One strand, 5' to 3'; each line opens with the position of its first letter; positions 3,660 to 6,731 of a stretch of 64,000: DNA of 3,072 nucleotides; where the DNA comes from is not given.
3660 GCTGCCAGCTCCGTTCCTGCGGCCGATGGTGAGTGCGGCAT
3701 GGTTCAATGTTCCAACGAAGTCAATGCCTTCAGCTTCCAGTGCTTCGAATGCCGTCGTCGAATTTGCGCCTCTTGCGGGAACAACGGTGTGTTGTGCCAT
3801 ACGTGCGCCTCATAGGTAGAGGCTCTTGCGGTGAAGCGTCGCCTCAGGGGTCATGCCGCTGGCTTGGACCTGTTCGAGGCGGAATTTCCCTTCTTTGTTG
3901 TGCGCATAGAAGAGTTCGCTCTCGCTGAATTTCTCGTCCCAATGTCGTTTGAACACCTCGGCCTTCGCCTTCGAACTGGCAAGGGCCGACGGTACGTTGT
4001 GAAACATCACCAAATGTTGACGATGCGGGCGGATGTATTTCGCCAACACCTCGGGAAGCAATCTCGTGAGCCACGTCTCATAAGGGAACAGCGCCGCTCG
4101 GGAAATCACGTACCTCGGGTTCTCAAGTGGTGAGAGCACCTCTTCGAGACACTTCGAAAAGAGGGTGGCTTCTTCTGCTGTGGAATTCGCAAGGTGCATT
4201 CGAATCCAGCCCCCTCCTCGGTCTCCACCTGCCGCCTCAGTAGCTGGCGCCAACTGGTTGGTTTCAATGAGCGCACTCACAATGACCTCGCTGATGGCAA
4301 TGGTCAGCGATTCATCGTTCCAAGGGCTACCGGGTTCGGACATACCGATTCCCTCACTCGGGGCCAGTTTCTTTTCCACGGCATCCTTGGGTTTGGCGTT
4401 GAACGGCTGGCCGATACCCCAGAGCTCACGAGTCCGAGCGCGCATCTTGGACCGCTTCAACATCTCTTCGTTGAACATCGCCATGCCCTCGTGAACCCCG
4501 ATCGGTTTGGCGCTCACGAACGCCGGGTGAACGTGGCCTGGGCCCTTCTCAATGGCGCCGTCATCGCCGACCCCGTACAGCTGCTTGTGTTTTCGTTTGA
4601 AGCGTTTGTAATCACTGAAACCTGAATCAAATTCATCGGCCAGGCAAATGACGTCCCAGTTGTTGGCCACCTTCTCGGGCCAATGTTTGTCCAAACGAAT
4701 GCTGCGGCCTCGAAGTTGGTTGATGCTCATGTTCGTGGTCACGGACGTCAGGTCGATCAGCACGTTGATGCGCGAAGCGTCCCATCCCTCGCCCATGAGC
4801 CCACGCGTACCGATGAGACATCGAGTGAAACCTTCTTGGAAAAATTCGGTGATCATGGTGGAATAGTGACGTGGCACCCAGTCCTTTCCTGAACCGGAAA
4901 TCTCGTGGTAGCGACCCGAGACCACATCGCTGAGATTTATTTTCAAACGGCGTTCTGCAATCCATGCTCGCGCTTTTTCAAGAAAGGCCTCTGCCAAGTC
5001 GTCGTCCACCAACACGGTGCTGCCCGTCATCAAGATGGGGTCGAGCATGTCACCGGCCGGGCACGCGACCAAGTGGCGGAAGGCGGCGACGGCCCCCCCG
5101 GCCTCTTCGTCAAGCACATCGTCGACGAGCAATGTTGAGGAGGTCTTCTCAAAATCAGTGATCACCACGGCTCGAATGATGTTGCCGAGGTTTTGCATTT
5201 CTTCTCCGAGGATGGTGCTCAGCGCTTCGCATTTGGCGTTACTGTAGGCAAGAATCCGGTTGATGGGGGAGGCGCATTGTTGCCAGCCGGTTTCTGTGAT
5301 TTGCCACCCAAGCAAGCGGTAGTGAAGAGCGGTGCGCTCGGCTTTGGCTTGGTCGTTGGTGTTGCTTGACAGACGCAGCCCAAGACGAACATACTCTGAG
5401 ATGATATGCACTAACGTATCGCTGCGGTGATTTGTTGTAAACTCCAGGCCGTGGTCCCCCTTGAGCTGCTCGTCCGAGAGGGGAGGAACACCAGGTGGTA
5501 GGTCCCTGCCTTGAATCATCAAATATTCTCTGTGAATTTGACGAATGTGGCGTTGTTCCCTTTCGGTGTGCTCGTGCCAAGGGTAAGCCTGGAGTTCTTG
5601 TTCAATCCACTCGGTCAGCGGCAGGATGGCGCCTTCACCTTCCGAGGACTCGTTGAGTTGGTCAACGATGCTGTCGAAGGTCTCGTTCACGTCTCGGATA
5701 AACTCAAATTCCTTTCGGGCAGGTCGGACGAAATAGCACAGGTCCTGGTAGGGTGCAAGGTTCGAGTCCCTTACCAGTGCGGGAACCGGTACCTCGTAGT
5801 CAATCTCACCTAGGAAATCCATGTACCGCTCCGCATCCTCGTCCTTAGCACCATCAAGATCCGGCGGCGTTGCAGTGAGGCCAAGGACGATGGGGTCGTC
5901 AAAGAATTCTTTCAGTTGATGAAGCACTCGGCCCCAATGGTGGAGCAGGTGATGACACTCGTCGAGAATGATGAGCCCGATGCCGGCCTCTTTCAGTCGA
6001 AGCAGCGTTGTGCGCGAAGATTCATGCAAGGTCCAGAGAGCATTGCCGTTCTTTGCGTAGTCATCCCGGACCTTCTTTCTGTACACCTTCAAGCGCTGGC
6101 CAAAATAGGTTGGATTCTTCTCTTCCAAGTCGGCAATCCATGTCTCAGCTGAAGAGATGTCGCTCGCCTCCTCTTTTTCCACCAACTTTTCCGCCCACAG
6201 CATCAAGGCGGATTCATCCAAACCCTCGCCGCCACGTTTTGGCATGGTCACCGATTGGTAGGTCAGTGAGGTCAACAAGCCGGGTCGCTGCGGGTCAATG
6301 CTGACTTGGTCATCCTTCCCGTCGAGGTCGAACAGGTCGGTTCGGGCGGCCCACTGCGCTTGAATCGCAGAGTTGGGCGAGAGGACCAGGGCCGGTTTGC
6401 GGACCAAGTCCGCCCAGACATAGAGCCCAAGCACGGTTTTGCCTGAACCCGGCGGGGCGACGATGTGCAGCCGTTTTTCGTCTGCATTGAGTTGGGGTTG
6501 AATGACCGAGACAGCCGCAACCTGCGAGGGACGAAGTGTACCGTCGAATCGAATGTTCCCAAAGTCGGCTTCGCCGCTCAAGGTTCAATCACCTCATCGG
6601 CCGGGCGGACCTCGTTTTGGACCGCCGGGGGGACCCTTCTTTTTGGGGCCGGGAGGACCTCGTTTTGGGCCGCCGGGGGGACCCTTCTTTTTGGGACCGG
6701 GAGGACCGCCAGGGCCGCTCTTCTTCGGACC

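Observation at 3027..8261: Two-gene module: Zn-ribbon / prion-like / (GPPGPKK)n repeat protein followed by a 923-aa SF2 helicase, flanked by a Zn-finger membrane protein and a PriS-like primase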

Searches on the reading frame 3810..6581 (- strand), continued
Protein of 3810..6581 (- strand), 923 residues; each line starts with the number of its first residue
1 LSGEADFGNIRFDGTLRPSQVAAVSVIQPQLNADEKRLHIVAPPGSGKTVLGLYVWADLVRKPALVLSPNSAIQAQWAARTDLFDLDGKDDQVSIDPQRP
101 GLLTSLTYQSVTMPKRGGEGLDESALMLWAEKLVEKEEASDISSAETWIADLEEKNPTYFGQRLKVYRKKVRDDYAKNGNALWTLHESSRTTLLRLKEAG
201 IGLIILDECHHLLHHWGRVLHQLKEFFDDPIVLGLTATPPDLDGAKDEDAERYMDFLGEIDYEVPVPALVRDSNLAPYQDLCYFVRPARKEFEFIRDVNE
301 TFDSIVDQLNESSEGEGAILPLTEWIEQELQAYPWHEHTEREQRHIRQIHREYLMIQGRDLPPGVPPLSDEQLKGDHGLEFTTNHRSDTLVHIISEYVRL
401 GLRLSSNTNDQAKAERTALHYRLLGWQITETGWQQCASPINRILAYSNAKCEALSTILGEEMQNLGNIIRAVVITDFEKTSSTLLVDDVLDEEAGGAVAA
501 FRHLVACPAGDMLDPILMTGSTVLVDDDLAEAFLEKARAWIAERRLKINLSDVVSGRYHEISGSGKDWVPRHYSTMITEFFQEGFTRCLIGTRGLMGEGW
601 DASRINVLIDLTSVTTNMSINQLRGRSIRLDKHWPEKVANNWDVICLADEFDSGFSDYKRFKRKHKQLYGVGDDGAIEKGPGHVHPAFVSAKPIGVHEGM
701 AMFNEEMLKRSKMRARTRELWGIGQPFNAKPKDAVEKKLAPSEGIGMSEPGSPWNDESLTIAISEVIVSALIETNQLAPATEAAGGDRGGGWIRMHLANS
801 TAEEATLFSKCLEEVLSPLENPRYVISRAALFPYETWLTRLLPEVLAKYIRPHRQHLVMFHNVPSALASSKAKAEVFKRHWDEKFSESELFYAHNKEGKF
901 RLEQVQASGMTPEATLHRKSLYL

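Call 67: search_dna_similar(query=window:3810-6581:-, collection=phages, mode=protein, max_rows=10)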
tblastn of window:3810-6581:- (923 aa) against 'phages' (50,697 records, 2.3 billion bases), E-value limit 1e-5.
Records with a match: 2; places in all: 2; records where one place covers at least 80% of the query: 0.
Best place of each record, by identity: <60% 2.
By first word of the organism name: Bacteriophage 2.
By host as written in the record: - 2.
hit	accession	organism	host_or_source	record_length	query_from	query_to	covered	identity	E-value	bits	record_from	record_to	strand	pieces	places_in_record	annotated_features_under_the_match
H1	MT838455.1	Bacteriophage sp.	human fecal samples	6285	8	721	64%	29.2%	3e-25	211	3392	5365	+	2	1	record has no annotation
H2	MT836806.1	Bacteriophage sp.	human fecal samples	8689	8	721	62%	29.8%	1e-21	213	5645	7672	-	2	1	record has no annotation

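Call 73: search_dna_similar(query=P0338, collection=plasmids, mode=protein, max_rows=12)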
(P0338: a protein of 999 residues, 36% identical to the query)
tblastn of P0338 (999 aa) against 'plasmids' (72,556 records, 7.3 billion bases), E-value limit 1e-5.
Records with a match: 5; places in all: 5; records where one place covers at least 80% of the query: 0.
Best place of each record, by identity: <60% 5.
By first word of the organism name: Tritonibacter 2; Paenibacillus 1; Chondrinema 1; Rhodovulum 1.
By predicted mobility (MOB-suite, as given by PLSDB): non-mobilizable 5.
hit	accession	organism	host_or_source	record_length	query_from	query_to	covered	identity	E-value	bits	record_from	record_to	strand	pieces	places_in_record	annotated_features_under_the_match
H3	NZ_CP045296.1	Paenibacillus cellulositrophicus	cell culture,Thai soil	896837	19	679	66%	27.9%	1e-49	200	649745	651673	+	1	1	DEAD/DEAH box helicase family protein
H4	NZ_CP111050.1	Chondrinema litorale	Seaweed,red alga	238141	16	692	57%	29.3%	1e-34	224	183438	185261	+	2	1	DEAD/DEAH box helicase family protein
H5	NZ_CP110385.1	Tritonibacter mobilis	-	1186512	16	696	34%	38.2%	8e-14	205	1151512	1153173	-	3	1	record has no annotation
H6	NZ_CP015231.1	Tritonibacter mobilis F1926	cell culture,seawater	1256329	16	696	23%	37.5%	5e-13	148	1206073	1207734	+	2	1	record has no annotation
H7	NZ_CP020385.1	Rhodovulum sp. MB263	cell culture,mud flat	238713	20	670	17%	35.2%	4e-7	121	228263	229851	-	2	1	DEAD/DEAH box helicase family protein | hypothetical protein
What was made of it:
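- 2 phage records and 5 non-mobilisable megaplasmids hold remote relatives (calls 67, 73).
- Tried and rejected: The phage and plasmid BLAST collections held only a few remote hits (calls 67, 73).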

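Call 83: fold_search(model_id=the predicted structure, library=viral)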
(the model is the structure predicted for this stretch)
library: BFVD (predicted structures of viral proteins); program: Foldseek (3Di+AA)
matches with E <= 10: 1077; with E <= 0.001: 305
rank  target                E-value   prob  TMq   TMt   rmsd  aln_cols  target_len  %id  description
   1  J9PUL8                6.6e-16  1.00  0.35  0.57   9.8       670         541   12  Putative type III restriction protein res subunit [Bacillus phage BCD7]
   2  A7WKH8                1.5e-14  1.00  0.32  0.50   9.0       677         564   14  Helicase [Betalipothrixvirus pozzuoliense]
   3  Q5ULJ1                1.6e-14  1.00  0.33  0.49  15.1       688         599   12  Orf123 [Lactobacillus phage LP65]
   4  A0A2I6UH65            4.5e-13  1.00  0.32  0.46  18.4       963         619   10  Superfamily II helicase [Salinibacter phage M31CR41-2]
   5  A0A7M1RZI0            1.6e-12  1.00  0.32  0.57  11.0       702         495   11  Putative DNA-directed RNA polymerase [uncultured phage cr127_1]
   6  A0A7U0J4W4            1.8e-12  1.00  0.31  0.47  14.2       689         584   11  (no name in the UniProt tables at hand)
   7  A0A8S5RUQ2            2.5e-12  1.00  0.33  0.46  10.8       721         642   12  DNA helicase [Ackermannviridae sp.]
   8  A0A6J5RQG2            2.6e-12  1.00  0.30  0.35  12.1       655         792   12  SSL2 DNA or RNA helicases of superfamily II [uncultured Caudovirales phage]
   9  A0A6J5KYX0            4.6e-12  1.00  0.31  0.56   9.5       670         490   11  SSL2 DNA or RNA helicases of superfamily II [uncultured Caudovirales phage]
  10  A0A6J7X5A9            1.0e-11  1.00  0.29  0.41  21.8       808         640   12  DEXDc domain containing protein [uncultured Caudovirales phage]
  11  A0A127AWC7            1.3e-11  1.00  0.30  0.50  10.4       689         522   12  ATP-dependent helicase [Bacillus phage SP-15]
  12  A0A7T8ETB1            2.3e-11  1.00  0.30  0.52  12.3       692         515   10  (no name in the UniProt tables at hand)
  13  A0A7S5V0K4            2.3e-11  1.00  0.28  0.49  12.6       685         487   10  (no name in the UniProt tables at hand)
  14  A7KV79                2.5e-11  1.00  0.32  0.45  13.5       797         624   10  (no name in the UniProt tables at hand)
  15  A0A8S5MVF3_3          2.5e-11  1.00  0.32  0.25  17.2       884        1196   11  DNA methylase [Caudovirales sp. ctUL28]
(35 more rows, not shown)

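Call 91: search_protein_families(library=pfam, proteins=[L104:7779-8549:-, L108:7788-8603:-, L116:7786-8745:-, L097:7695-8786:-, L109:4466-4969:+], max_evalue=1)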
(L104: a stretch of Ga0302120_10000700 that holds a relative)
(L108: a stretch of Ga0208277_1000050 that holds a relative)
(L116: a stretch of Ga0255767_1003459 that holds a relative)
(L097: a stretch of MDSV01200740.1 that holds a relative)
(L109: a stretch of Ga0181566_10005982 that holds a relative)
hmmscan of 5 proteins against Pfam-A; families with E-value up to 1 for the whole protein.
L104:7779-8549:- (256 aa): 1 family
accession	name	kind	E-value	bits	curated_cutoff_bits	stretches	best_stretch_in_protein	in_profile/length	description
PF01428.23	zf-AN1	-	0.0012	19.3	27.9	1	217-244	1-27/40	AN1-like Zinc finger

L108:7788-8603:- (271 aa): 2 families
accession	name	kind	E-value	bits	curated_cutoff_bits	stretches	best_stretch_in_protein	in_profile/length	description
PF01428.23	zf-AN1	-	0.0008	19.9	27.9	1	232-260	1-28/40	AN1-like Zinc finger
PF20563.3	DUF6773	-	0.41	10.9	27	1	33-75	91-133/163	Family of unknown function (DUF6773)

L116:7786-8745:- (319 aa): 2 families
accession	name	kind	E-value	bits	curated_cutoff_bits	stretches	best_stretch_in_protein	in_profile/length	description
PF01428.23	zf-AN1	-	0.0015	19.1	27.9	1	279-307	1-28/40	AN1-like Zinc finger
PF09723.15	Zn_ribbon_8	-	0.59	10.6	34.4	0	291-318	4-34/41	Zinc ribbon domain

L097:7695-8786:- (363 aa): 5 families
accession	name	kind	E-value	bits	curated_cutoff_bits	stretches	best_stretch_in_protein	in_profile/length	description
PF12158.14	DUF3592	-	2.8e-06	28.3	25.3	1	64-134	22-83/84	Domain of unknown function (DUF3592)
PF01428.23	zf-AN1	-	0.014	16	27.9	1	325-353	1-28/40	AN1-like Zinc finger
PF05751.16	FixH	-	0.11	12.9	23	1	14-46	4-36/150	FixH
PF05394.16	AvrB_AvrC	-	0.11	12.1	23.2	1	167-257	90-183/326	Avirulence protein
PF08274.17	Zn_Ribbon_YjdM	-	0.13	12.7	30.8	1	340-363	4-26/30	PhnA Zinc-Ribbon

L109:4466-4969:+ (167 aa): 0 families

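Call 94: search_protein_families(library=pfam, proteins=[L101:4608-7202:+, L101:7211-8500:+, L094:9037-10464:+, L133:3031-4476:-, L117:7849-10008:+, L098:3791-4738:+, L119:2452-3198:+, L140:842-2263:+, L101:4-1689:+], max_evalue=0.00001)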
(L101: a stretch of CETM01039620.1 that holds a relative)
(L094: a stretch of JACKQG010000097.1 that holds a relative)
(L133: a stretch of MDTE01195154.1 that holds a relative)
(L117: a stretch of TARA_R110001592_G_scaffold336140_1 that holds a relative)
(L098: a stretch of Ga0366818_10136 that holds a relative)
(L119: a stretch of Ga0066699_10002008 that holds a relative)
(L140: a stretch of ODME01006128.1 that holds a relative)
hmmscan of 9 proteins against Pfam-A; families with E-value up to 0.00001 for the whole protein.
L101:4608-7202:+ (864 aa): 5 families
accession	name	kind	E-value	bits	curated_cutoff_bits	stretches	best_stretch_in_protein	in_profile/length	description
PF07631.16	PSD4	-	8.8e-34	117.2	23.3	1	488-620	1-126/128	Protein of unknown function (DUF1592)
PF07627.16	PSCyt3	-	7.9e-32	109.9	27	1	653-752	2-97/98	Protein of unknown function (DUF1588)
PF07624.16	PSD2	-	6.7e-20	71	25.8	1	771-840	5-74/74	Protein of unknown function (DUF1585)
PF07637.16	PSD5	-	1.5e-15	57.7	34.2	1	419-477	4-62/62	Protein of unknown function (DUF1595)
PF07626.16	PSD3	-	7.1e-11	42.9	23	0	355-390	23-61/65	Protein of unknown function (DUF1587)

L101:7211-8500:+ (429 aa): 1 family
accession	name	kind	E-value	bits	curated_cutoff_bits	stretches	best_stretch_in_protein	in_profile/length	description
PF07586.16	HXXSHH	-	1.4e-77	261.8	30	1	42-336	1-307/307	Protein of unknown function (DUF1552)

L094:9037-10464:+ (475 aa): 3 families
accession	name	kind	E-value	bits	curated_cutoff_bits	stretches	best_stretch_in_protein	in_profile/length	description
PF00884.28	Sulfatase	-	3.5e-46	158.3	25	1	24-366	1-299/301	Sulfatase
PF16347.10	SGSH_C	-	1.4e-20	74.5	29.3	1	316-472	1-153/154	N-sulphoglucosamine sulphohydrolase, C-terminal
PF01663.27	Phosphodiest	-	2.4e-11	44.3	23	0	26-99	1-72/342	Type I phosphodiesterase / nucleotide pyrophosphatase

L133:3031-4476:- (481 aa): 3 families
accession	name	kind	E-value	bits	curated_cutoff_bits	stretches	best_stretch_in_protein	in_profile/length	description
PF00884.28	Sulfatase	-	2.9e-55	188.2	25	1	40-368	1-301/301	Sulfatase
PF16347.10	SGSH_C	-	1.8e-15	57.8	29.3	1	323-445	8-135/154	N-sulphoglucosamine sulphohydrolase, C-terminal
PF01663.27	Phosphodiest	-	5.8e-07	29.9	23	1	63-301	18-220/342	Type I phosphodiesterase / nucleotide pyrophosphatase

L117:7849-10008:+ (719 aa): 5 families
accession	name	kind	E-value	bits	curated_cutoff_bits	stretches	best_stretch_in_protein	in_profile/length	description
PF05448.18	AXE1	-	1.2e-08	34.6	21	1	128-281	56-206/321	Acetyl xylan esterase (AXE1)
PF22244.2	GCE_fung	-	1.3e-08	35.4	27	0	232-281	84-135/231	Glucuronyl esterase, fungi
PF01738.24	DLH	-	3e-07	30.7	21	1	145-289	5-134/217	Dienelactone hydrolase family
PF00326.27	Peptidase_S9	-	5.5e-07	29.7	22.6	1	219-294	31-108/213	Prolyl oligopeptidase family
PF02129.25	Peptidase_S15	-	4.6e-06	27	23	1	144-292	8-137/262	X-Pro dipeptidyl-peptidase (S15 family)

L098:3791-4738:+ (315 aa): 9 families
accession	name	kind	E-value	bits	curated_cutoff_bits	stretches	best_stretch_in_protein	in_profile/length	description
PF17827.6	PrmC_N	-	1.7e-19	70.5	23.4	1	12-81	2-71/71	PrmC N-terminal domain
PF05175.20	MTS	-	1.2e-18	67.7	23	1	144-228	31-113/170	Methyltransferase small domain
PF13649.12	Methyltransf_25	-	6.9e-15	55.9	27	1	148-237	1-90/97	Methyltransferase domain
PF13847.12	Methyltransf_31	-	6.3e-13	49.1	27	1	145-222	4-83/145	Methyltransferase domain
PF08242.18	Methyltransf_12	-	1.3e-09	39.1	30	1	150-219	2-71/98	Methyltransferase domain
PF06325.19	PrmA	-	3.1e-09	37.2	22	1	145-220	162-233/296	Ribosomal protein L11 methyltransferase (PrmA)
PF08241.18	Methyltransf_11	-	6.6e-09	36.7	21.2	1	150-221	2-68/95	Methyltransferase domain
PF12847.13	Methyltransf_18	-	3.9e-08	33.9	27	1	145-217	15-86/151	Methyltransferase domain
PF01170.24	UPF0020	-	6e-07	29.8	22.3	1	165-224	73-132/197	RMKL-like, methyltransferase domain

L119:2452-3198:+ (248 aa): 2 families
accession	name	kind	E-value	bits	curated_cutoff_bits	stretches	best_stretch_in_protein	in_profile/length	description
PF06831.19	H2TH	-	9.6e-14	51.6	34.7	1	119-202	1-83/93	Formamidopyrimidine-DNA glycosylase H2TH domain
PF01149.29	Fapy_DNA_glyco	-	1.7e-11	45.2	25.5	1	1-97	1-106/117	Formamidopyrimidine-DNA glycosylase N-terminal domain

L140:842-2263:+ (473 aa): 1 family
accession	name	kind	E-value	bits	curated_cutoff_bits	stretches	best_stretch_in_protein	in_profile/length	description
PF01139.22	RtcB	-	2.1e-75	255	27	2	217-468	139-423/426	tRNA-splicing ligase RtcB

L101:4-1689:+ (561 aa): 1 family
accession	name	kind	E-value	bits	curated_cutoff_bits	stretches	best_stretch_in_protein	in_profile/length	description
PF14238.11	DUF4340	-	3.3e-13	50.7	25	1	6-178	31-179/183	Domain of unknown function (DUF4340)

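Call 103: search_protein_families(library=ncbifam, proteins=[P0338, P0290, P0134, P0351, P0366, P0121], max_evalue=0.001)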
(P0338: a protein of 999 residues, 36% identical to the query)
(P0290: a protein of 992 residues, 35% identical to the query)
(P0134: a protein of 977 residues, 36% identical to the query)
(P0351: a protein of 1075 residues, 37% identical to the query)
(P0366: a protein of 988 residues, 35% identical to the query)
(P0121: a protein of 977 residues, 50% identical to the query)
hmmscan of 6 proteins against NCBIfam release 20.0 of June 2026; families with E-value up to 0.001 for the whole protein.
P0338 (999 aa): 1 family
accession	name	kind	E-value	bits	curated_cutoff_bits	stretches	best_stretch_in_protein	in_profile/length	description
NF045503.1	repair_heli_XPB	equivalog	5.5e-06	25.2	610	1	29-94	183-249/548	DNA repair helicase XPB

P0290 (992 aa): 2 families
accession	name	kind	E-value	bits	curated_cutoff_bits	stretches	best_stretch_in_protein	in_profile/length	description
NF045503.1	repair_heli_XPB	equivalog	2.5e-12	46.1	610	1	11-120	178-286/548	DNA repair helicase XPB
TIGR04095.1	dnd_restrict_1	equivalog_domain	2.5e-05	23.5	600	0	206-320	134-244/451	DNA phosphorothioation system restriction enzyme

P0134 (977 aa): 4 families
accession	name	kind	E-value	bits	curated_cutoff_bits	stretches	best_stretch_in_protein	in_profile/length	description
NF045503.1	repair_heli_XPB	equivalog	2.4e-16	59.4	610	1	13-122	180-288/548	DNA repair helicase XPB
NF008169.0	PRK10917.2-3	equivalog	5.8e-05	21.8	555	1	4-106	219-322/610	ATP-dependent DNA helicase RecG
TIGR00603.1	rad25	subfamily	0.00012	20.4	328.7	0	17-103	258-341/734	DNA repair helicase rad25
NF003673.1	PRK05298.1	equivalog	0.00069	18.1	743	0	21-86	16-80/653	excinuclease ABC subunit UvrB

P0351 (1075 aa): 4 families
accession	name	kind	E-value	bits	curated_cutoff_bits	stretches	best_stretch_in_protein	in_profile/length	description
NF045503.1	repair_heli_XPB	equivalog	4.8e-09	35.3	610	1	133-236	185-288/548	DNA repair helicase XPB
TIGR00631.1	uvrb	equivalog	2.7e-05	22.6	750.1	1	136-203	14-81/658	excinuclease ABC subunit UvrB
NF003673.1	PRK05298.1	equivalog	5.6e-05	21.7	743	1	135-203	13-81/653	excinuclease ABC subunit UvrB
TIGR02640.1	gas_vesic_GvpN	equivalog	0.00094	18.7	266.8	0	137-187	8-57/262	gas vesicle protein GvpN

P0366 (988 aa): 1 family
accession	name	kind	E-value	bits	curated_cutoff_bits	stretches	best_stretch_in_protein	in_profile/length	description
NF045503.1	repair_heli_XPB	equivalog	5.8e-11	41.6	610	1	10-117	182-288/548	DNA repair helicase XPB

P0121 (977 aa): 3 families
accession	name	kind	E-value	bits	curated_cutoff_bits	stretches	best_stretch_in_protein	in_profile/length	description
NF045503.1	repair_heli_XPB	equivalog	5.2e-08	31.9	610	1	15-119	183-287/548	DNA repair helicase XPB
NF046051.1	restrict_EcoAI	equivalog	5.7e-06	25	550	1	200-280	273-347/768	EcoAI/FtnUII family type I restriction enzme subunit R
TIGR04095.1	dnd_restrict_1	equivalog_domain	6.4e-05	22.1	600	0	195-295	126-221/451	DNA phosphorothioation system restriction enzyme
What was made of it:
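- On XPB/Rad25 DNA repair helicase: Six other family members score 25-59 bits (call 103).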

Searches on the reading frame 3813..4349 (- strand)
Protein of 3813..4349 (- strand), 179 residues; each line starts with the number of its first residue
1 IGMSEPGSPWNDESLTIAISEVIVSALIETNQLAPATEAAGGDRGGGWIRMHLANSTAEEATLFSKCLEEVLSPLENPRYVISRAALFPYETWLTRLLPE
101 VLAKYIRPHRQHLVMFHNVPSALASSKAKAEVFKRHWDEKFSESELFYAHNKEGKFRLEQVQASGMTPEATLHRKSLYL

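Call 100: search_solved_structures(query=A5, max_evalue=10)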
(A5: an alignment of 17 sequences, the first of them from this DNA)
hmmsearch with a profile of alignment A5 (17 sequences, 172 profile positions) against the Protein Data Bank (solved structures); distinct sequences matched with E-value up to 10: 4.
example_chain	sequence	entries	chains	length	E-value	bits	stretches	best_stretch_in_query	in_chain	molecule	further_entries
1wve_A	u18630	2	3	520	0.4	13.5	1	40-90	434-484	4-cresol dehydrogenase [hydroxylating] flavoprotein subunit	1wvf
1dii_A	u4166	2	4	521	0.4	13.5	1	40-90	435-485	P-CRESOL METHYLHYDROXYLASE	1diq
4otn_A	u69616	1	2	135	0.45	13.4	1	30-76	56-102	Eukaryotic translation initiation factor 2-alpha kinase 4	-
7oya_H2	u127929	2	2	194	1.2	12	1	9-67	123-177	40S ribosomal protein S7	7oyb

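Call 101: search_protein_families(library=pfam, alignment_id=A5, max_evalue=1)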
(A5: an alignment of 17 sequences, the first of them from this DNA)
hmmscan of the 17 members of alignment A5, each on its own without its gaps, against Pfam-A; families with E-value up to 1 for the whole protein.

A. member 1, seq(179 aa): 0 families

B. families by the number of members that match (of 17 scanned): 4 families
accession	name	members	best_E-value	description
PF02602.20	HEM4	2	0.032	Uroporphyrinogen-III synthase HemD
PF09027.15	GTPase_binding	1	0.0039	GTPase binding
PF04993.18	TfoX_N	1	0.093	TfoX N-terminal domain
PF10936.14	DUF2617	1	0.11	Protein of unknown function DUF2617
